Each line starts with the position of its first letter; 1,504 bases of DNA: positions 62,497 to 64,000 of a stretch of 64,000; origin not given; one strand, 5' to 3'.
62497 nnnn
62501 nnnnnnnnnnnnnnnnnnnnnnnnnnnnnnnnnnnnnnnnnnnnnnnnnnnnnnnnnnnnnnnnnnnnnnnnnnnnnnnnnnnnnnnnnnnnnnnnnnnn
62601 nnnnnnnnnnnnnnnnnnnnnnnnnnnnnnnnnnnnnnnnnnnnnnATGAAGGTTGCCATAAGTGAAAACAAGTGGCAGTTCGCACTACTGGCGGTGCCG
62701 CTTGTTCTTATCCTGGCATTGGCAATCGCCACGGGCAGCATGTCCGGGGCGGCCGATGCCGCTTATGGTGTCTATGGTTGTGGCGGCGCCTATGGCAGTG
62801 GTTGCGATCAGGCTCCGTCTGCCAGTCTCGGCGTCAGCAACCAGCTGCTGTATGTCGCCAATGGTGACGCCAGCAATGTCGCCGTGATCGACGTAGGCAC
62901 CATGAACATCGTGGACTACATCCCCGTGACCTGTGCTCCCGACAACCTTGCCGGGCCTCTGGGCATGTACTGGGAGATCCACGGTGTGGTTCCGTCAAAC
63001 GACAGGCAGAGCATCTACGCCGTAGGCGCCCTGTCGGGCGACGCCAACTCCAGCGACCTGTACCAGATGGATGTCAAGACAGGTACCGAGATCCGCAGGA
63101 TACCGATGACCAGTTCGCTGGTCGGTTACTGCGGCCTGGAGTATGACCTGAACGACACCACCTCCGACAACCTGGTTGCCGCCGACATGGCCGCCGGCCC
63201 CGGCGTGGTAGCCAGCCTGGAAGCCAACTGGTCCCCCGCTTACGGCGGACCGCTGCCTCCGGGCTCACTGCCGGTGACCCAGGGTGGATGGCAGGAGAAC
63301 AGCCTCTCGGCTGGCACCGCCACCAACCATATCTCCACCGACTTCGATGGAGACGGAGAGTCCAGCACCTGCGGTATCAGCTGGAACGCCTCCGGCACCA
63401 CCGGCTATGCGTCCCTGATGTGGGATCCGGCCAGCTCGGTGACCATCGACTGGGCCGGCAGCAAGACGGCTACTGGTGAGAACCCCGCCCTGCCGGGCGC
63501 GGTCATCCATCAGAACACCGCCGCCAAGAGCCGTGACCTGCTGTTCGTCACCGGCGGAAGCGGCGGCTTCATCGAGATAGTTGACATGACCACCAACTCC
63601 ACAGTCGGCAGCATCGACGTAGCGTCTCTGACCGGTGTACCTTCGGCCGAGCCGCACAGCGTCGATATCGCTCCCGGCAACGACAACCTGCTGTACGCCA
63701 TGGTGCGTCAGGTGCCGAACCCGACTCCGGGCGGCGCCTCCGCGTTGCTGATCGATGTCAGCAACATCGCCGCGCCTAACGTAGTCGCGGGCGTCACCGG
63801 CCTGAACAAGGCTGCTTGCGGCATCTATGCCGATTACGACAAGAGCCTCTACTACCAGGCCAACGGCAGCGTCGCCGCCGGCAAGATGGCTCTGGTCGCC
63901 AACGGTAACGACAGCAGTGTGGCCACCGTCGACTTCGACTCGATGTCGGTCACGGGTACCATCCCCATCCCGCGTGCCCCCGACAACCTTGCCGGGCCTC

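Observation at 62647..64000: Secreted tandem beta-propeller with His or Cys at the same position of six consecutive blades: candidate novel metalloprotein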

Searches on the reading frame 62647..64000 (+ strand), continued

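Call 26: fold_search(model_id=the predicted structure, library=pdb)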
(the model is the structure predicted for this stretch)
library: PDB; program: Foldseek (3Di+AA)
matches with E <= 10: 1700; with E <= 0.001: 1373
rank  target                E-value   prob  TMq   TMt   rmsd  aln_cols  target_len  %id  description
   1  1l0q_A                1.1e-14  1.00  0.44  0.50   4.3       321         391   16  Tandem YVTN beta-propeller and PKD domains from an archaeal surface layer protein (released 2002-11-06)
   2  7bed_A                1.0e-11  1.00  0.43  0.59   5.7       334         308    8  X-ray structure of WDR5 bound to the WDR5 win motif peptide (released 2021-12-08)
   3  7seu_D                3.4e-11  1.00  0.47  0.65   3.8       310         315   14  Crystal structure of E coli contaminant protein YncE co-purified with a plant protein (released 2022-04-20)
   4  2h68_A                4.1e-11  1.00  0.43  0.60   5.7       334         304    8  Histone H3 recognition and presentation by the WDR5 module of the MLL1 complex (released 2006-07-04)
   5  3mxx                  4.8e-11  1.00  0.43  0.59   4.9       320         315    9  Crystal structure of WDR5 mutant (S62A) (released 2010-10-20)
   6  2h13_A                5.6e-11  1.00  0.43  0.60   5.3       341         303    8  Crystal structure of WDR5/histone H3 complex (released 2006-07-11)
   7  6u8b_B                6.7e-11  1.00  0.43  0.59   5.3       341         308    8  Discovery and optimization of salicyclic acid-derived sulfonamide inhibitors of the WDR5:MYC protein-protein interacti (released 2019-12-04)
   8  8gea_B                7.1e-11  1.00  0.44  0.58   4.4       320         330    9  CryoEM structure of beta-2-adrenergic receptor in complex with nucleotide-free Gs heterotrimer (#11 of 20) (released 2024-03-06)
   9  2gnq                  7.1e-11  1.00  0.42  0.58   4.5       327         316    8  Structure of wdr5 (released 2006-06-06)
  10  3n0d                  7.9e-11  1.00  0.43  0.58   5.0       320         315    9  Crystal structure of WDR5 mutant (W330F) (released 2010-10-20)
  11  2g99_A                8.8e-11  1.00  0.41  0.58   5.4       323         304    8  Structural basis for the specific recognition of methylated histone H3 lysine 4 by the WD-40 protein WDR5 (released 2006-09-06)
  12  6ujh_A                9.3e-11  1.00  0.42  0.58   4.6       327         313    8  Discovery of fragment-inspired heterocyclic benzenesulfonamides as inhibitors of the WDR5-MYC interaction (released 2020-04-15)
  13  9y7h_B                9.8e-11  1.00  0.43  0.56   4.5       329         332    9  Gb1g2 crosslinked to PLCb3 (released 2026-02-18)
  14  7f6i_C                1.0e-10  1.00  0.44  0.59   4.6       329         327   10  Cryo-EM structure of human bradykinin receptor BK2R in complex Gq proteins and kallidin (released 2022-01-05)
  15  8q1n_A                1.1e-10  1.00  0.42  0.57   5.4       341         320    8  Cyclic peptide binder of the WBM-site of WDR5 (released 2023-09-06)
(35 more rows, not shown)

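Call 28: search_protein_families(library=pfam, proteins=[L001:13762-14787:+, L001:13171-13722:+, L001:14930-17743:+, L001:11584-11718:+, L001:7487-8167:-, L001:11810-12586:-, P0002, P0022, P0027, L004:14395-16104:+], max_evalue=0.01)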
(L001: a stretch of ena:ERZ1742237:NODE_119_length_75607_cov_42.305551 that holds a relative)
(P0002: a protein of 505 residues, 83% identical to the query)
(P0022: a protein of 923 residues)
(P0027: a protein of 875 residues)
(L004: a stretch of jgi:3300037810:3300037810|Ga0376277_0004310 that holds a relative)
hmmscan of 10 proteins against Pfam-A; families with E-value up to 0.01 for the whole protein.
L001:13762-14787:+ (341 aa): 1 family
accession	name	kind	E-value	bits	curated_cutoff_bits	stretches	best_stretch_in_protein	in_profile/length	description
PF07475.17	Hpr_kinase_C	-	1.3e-07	31.7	33.3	1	155-203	9-57/171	HPr Serine kinase C-terminal domain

L001:13171-13722:+ (183 aa): 0 families

L001:14930-17743:+ (938 aa): 3 families
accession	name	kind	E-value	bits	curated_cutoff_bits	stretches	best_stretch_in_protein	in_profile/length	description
PF16656.11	Pur_ac_phosph_N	-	1.6e-07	32.2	30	2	831-908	11-93/93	Purple acid Phosphatase, N-terminal domain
PF00041.27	fn3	-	7.1e-06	26.6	25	0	410-459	34-75/84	Fibronectin type III domain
PF18650.6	IMPa_N_2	-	0.0065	16.2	25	0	564-598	37-71/200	Immunomodulating metalloprotease N-terminal domain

L001:11584-11718:+ (44 aa): 0 families

L001:7487-8167:- (226 aa): 0 families

L001:11810-12586:- (258 aa): 10 families
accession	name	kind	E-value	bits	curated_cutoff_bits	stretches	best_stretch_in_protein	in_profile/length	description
PF01656.29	CbiA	-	1.3e-17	64.4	25.4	1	6-233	4-123/125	CobQ/CobB/MinD/ParA nucleotide binding domain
PF13614.12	AAA_31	-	1.2e-11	45.3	27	1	7-53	8-54/177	AAA domain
PF02374.21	ArsA_ATPase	-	1.2e-08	34.9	24.3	1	4-48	4-48/305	Anion-transporting ATPase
PF00142.24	Fer4_NifH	-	1.4e-08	35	25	1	2-43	1-42/271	4Fe-4S iron sulfur cluster binding proteins, NifH/frxC family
PF10609.15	ParA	-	1.3e-07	31.8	27.1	1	6-38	9-41/246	NUBPL iron-transfer P-loop NTPase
PF06564.18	CBP_BcsQ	-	0.0002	21.4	21.3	1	1-44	1-45/234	Cellulose biosynthesis protein BcsQ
PF01583.26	APS_kinase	-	0.0015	19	21.1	1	5-68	6-71/152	Adenylylsulphate kinase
PF03029.23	ATP_bind_1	-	0.0018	18.5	27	1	6-41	1-36/240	Conserved hypothetical ATP binding protein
PF03308.22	MeaB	-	0.0026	17.3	23.1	1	3-42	35-74/273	Methylmalonyl Co-A mutase-associated GTPase MeaB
PF13191.12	AAA_16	-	0.0054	17.7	32.6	0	6-46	29-72/167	AAA ATPase domain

P0002 (505 aa): 0 families

P0022 (923 aa): 1 family
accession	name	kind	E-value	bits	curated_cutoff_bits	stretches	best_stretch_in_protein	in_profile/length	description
PF00581.25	Rhodanese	-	9.3e-08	32.9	22.2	1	221-275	53-101/102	Rhodanese-like domain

P0027 (875 aa): 2 families
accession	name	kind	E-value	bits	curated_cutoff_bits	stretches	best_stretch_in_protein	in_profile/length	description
PF03659.20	Glyco_hydro_71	-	7.4e-05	22.1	34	0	587-647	307-365/375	Glycosyl hydrolase family 71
PF24156.1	DUF7407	-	0.00099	19.8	28.2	0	807-832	34-59/74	Domain of unknown function (DUF7407)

L004:14395-16104:+ (569 aa): 1 family
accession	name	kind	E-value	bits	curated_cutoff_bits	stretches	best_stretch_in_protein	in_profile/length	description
PF17425.8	Arylsulfotran_N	-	0.009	16.5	24.2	0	425-486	28-88/88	Arylsulfotransferase Ig-like domain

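Call 30: find_encoding_contigs(protein=P0003, flank=10000, max_places=2)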
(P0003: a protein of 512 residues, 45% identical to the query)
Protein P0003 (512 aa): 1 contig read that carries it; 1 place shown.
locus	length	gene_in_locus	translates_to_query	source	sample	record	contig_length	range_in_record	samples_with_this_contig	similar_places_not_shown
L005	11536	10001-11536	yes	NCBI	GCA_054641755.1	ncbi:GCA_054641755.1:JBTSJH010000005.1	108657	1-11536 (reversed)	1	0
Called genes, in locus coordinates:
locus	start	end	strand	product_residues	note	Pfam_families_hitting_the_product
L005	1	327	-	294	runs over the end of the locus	PF01040:UbiA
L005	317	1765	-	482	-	PF20695:UbiD_N, PF01977:UbiD, PF20696:UbiD_C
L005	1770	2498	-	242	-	-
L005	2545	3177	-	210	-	PF06971:Put_DNA-bind_N, PF02629:CoA_binding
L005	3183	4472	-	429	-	PF00202:Aminotran_3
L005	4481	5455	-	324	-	PF00490:ALAD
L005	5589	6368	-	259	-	PF00142:Fer4_NifH (weak), PF01656:CbiA, PF02374:ArsA_ATPase, PF10609:ParA (weak), PF13614:AAA_31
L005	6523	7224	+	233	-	-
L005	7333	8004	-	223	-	-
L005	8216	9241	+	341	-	PF13623:SurA_N_2, PF13624:SurA_N_3, PF09312:SurA_N, PF13145:Rotamase_2, PF00639:Rotamase, PF13616:Rotamase_3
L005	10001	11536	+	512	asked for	?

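Call 31: find_encoding_contigs(protein=P0012, flank=10000, max_places=2)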
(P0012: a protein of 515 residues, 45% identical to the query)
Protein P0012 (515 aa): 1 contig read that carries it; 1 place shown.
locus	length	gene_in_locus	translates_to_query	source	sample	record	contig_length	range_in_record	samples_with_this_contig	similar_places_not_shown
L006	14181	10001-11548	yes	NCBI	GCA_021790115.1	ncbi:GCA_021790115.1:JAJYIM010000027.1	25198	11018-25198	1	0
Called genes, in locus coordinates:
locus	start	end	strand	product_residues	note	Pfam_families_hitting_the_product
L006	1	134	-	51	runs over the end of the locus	-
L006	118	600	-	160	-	PF02580:Tyr_Deacylase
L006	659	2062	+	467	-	PF04932:Wzy_C (weak)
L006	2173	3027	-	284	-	PF01040:UbiA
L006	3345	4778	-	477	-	PF20695:UbiD_N, PF01977:UbiD, PF20696:UbiD_C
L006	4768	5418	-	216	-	-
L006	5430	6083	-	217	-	PF06971:Put_DNA-bind_N, PF02629:CoA_binding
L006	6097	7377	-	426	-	PF00202:Aminotran_3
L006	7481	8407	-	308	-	PF00490:ALAD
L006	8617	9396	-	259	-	PF00142:Fer4_NifH (weak), PF01656:CbiA, PF02374:ArsA_ATPase, PF10609:ParA, PF13614:AAA_31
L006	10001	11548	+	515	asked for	-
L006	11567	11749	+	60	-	-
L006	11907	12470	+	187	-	-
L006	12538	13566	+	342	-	PF27840:ScmC (weak), PF07475:Hpr_kinase_C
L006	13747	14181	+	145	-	?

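Call 35: search_protein_families(library=ncbifam, proteins=[L001:13762-14787:+, L001:13171-13722:+, L001:14930-17743:+, L001:11584-11718:+, L001:7487-8167:-, L001:11810-12586:-, P0002, P0022, P0023, L004:14395-16104:+], max_evalue=0.01)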
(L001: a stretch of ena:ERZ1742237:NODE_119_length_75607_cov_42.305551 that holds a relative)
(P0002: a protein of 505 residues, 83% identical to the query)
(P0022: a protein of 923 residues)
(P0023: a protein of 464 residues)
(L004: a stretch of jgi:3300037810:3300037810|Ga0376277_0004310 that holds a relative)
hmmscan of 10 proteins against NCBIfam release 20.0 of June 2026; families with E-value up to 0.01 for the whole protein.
L001:13762-14787:+ (341 aa): 5 families
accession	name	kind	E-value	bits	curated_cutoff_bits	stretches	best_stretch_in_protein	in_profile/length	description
TIGR04352.1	HprK_rel_A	equivalog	2.6e-15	56.3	200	1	150-323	94-267/280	HprK-related kinase A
TIGR04355.1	HprK_rel_B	hypoth_equivalog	1.6e-10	40.7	200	1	101-208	89-200/351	HprK-related kinase B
TIGR00679.1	hpr-ser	equivalog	1.3e-08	34.4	240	1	155-202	134-181/300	HPr(Ser) kinase/phosphatase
TIGR04249.1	SCM_chp_ScmC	equivalog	3.1e-08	33.3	125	1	131-202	105-175/292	SynChlorMet cassette protein ScmC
NF003883.0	PRK05428.2-1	equivalog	2.9e-07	30.1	252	1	156-203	19-66/189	HPr kinase/phosphorylase-related protein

L001:13171-13722:+ (183 aa): 1 family
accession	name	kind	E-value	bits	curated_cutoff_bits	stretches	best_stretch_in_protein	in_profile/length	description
NF058595.1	invert_tail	domain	0.001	19.4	37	1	8-72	45-103/113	lipo-invert putative C-terminal anchoring domain-containing protein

L001:14930-17743:+ (938 aa): 0 families

L001:11584-11718:+ (44 aa): 0 families

L001:7487-8167:- (226 aa): 1 family
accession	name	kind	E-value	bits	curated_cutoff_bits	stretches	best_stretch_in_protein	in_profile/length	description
NF058595.1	invert_tail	domain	0.0029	17.9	37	1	18-59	48-89/113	lipo-invert putative C-terminal anchoring domain-containing protein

L001:11810-12586:- (258 aa): 30 families (the best 25 are shown)
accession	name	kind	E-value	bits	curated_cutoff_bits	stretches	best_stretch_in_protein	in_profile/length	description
TIGR01969.1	minD_arch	subfamily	1.6e-13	50.4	201.75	2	6-50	6-51/251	cell division ATPase MinD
TIGR01968.1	minD_bact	equivalog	5e-13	49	212.9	2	7-43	8-45/261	septum site-determining protein MinD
NF041546.1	ParA_partition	equivalog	9.2e-12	44.9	180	1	7-60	6-59/203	ParA family partition ATPase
TIGR03371.1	cellulose_yhjQ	equivalog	3.7e-10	39.7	157.85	1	1-54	1-55/246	cellulose biosynthesis protein BcsQ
TIGR00345.1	GET3_arsA_TRC40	subfamily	1.7e-09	37.6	135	1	6-52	2-48/299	TRC40/GET3/ArsA family transport-energizing ATPase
TIGR03453.1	partition_RepA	equivalog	1.4e-08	34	348.45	1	9-51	113-155/387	plasmid partitioning protein RepA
TIGR04291.1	arsen_driv_ArsA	equivalog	2.3e-08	33.2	650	1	6-47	8-49/565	arsenical pump-driving ATPase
NF047398.1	AAA_KGGVGR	domain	9.5e-08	32.6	90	1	9-166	11-172/190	KGGVGR-motif variant AAA ATPase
NF041417.1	ArsA_halo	exception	5.2e-07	28.7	800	1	4-50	336-382/617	arsenical pump-driving ATPase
NF010443.0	PRK13869.1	subfamily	7.5e-07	28.3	446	1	8-52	129-173/405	plasmid-partitioning protein RepA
TIGR01281.1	DPOR_bchL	equivalog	1.3e-06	28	345.15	1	2-42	1-41/268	ferredoxin:protochlorophyllide reductase (ATP-dependent) iron-sulfur ATP-binding protein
NF053622.1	ATPseBagAMYCTU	equivalog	1.8e-06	27.6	400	1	6-49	12-55/325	ATPase BagA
NF009701.0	PRK13230.1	subfamily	3.2e-06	26.4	350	1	1-45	1-45/291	nitrogenase reductase-like protein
TIGR02016.1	BchX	equivalog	8.7e-06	25.2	331.2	1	4-255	3-250/296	chlorophyllide a reductase iron protein subunit X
NF041136.1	MrpORP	equivalog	1.8e-05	24.2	450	1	6-38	11-43/365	iron-sulfur cluster carrier protein MrpORP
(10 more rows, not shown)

P0002 (505 aa): 2 families
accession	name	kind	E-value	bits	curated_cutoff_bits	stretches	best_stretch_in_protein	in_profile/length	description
TIGR03866.1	PQQ_ABC_repeats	subfamily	1.2e-06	27.8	287.3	1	61-101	90-130/310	PQQ-dependent catabolism-associated beta-propeller protein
TIGR02276.1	beta_rpt_yvtn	repeat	0.0051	16.8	27.85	1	66-100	4-38/42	beta-propeller repeat protein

P0022 (923 aa): 1 family
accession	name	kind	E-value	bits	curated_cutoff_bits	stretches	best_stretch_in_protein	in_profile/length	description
NF006444.0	PRK08762.1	equivalog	0.0028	16.3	449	1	224-276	61-110/387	molybdopterin-synthase adenylyltransferase MoeB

P0023 (464 aa): 1 family
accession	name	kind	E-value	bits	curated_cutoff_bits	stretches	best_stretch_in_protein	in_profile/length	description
TIGR04183.1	Por_Secre_tail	domain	0.0038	17.2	23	1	33-94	3-60/72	T9SS type A sorting domain-containing protein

L004:14395-16104:+ (569 aa): 0 families
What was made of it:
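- It has a YxxPxL leader-like motif, and an HprK-related kinase (TIGR04352-like, 56 bits, below the cut-off) lies nearby (call 35).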

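Call 43: find_related_loci(query=A1, collection=genome_contigs, flank=10000)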
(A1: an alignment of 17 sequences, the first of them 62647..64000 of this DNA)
Query A1 (451 aa) in genome_contigs; peptide patterns used: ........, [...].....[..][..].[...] (x = any residue, [..] = any of these).
29 stretches matched a pattern; 19 encode a relative of the query (tblastn E <= 1e-3); 17 distinct loci.
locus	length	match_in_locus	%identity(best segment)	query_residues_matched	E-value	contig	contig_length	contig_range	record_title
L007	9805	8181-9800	84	1-449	0e+0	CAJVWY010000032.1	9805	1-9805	TPA_asm: uncultured bacterium isolate DRR093005_bin.13_MetaBAT_v2.12.1_MAG genome assembly, contig: NODE_2789_length_980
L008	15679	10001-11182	83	1-394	0e+0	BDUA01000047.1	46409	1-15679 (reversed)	Bacterium BMS3Abin01 DNA, contig: NODE_11, whole genome shotgun sequence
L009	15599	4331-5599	53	1-444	3e-119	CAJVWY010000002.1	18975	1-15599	TPA_asm: uncultured bacterium isolate DRR093005_bin.13_MetaBAT_v2.12.1_MAG genome assembly, contig: NODE_1335_length_189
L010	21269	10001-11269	52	1-444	1e-118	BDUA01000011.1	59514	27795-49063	Bacterium BMS3Abin01 DNA, contig: NODE_6, whole genome shotgun sequence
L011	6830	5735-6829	53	1-390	5e-115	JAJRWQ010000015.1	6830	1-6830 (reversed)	MAG: Actinomycetes bacterium isolate Dive96_bin2.271 k141_473080, whole genome shotgun sequence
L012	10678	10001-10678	86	1-448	8e-111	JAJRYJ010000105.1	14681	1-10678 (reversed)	MAG: Actinomycetes bacterium isolate Dive96_bin3.284 k141_4289846, whole genome shotgun sequence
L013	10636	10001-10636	72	1-449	2e-91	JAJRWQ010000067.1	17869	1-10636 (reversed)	MAG: Actinomycetes bacterium isolate Dive96_bin2.271 k141_1546924, whole genome shotgun sequence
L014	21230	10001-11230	42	1-450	4e-82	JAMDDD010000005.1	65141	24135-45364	MAG: Actinomycetota bacterium isolate FK_Sedi_B_Bin.151 NODE_992_length_65141_cov_3.36803, whole genome shotgun sequence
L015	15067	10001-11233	43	49-450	1e-80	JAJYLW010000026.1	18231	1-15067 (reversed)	MAG: Actinomycetes bacterium isolate DBS2-1.bin96 NODE_5471_length_18231_cov_4.486467, whole genome shotgun sequence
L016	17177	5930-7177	40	1-395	3e-76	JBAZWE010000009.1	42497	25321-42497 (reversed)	MAG: Thermoleophilia bacterium isolate SO_2017_GW1_27 NODE_4310_length_42497_cov_0.971914_OW334_2017, whole genome shotg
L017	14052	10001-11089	45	49-450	2e-75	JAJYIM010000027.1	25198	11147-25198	MAG: Actinomycetes bacterium isolate DBS2-1.bin122 NODE_3396_length_25198_cov_2.749830, whole genome shotgun sequence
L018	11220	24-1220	40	62-451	2e-75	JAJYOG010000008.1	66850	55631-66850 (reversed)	MAG: Actinomycetes bacterium isolate DBS2-5.bin27 NODE_231_length_66850_cov_3.979812, whole genome shotgun sequence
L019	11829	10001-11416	38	9-407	4e-67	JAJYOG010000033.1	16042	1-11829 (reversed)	MAG: Actinomycetes bacterium isolate DBS2-5.bin27 NODE_3907_length_16042_cov_3.018976, whole genome shotgun sequence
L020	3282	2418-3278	43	62-307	3e-57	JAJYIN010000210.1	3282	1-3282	MAG: Actinomycetes bacterium isolate DBS2-1.bin123 NODE_64232_length_3282_cov_1.341363, whole genome shotgun sequence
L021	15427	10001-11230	42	1-450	6e-82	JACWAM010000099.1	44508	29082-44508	MAG: Thermoleophilia bacterium isolate B_ACT_11 k141_387327, whole genome shotgun sequence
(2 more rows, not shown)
